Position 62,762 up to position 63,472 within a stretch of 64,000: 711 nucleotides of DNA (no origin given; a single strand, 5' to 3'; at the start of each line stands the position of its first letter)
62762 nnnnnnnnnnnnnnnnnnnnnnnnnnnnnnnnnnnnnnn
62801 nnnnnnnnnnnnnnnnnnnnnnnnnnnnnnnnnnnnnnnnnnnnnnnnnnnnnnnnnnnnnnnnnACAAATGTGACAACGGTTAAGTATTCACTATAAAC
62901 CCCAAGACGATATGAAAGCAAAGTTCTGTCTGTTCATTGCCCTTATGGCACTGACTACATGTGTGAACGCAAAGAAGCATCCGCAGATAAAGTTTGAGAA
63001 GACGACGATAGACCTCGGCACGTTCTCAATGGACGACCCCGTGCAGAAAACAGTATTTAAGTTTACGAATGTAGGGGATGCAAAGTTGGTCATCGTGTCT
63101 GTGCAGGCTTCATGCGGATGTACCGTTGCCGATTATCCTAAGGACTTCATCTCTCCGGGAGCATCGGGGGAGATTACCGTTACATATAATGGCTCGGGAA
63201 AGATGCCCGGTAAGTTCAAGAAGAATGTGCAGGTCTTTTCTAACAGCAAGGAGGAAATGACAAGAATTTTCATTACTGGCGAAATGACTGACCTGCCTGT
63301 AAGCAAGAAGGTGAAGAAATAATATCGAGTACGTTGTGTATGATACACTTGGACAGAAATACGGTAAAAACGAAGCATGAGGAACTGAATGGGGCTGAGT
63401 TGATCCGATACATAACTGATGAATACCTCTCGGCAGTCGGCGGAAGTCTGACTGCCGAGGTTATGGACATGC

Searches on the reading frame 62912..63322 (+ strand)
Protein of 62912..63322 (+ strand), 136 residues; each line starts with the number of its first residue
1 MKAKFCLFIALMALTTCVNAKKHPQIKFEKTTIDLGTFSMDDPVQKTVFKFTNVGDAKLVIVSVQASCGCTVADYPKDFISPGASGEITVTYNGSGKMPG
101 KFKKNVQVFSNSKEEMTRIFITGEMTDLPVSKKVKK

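Call 91: search_protein_families(library=pfam, proteins=[window:62912-63322:+], max_evalue=0.00001)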
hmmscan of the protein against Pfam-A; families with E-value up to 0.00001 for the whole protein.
window:62912-63322:+ (136 aa): 2 families
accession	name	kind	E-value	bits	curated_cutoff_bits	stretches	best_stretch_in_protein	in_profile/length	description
PF07610.17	DUF1573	-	1.3e-30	105.7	26.1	1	26-124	1-97/98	Protein of unknown function (DUF1573)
PF22544.2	HYDIN_VesB_CFA65-like_Ig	-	1.2e-12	48.3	25.5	1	24-123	1-99/100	HYDIN/CFA65/VesB-like, Ig-like domain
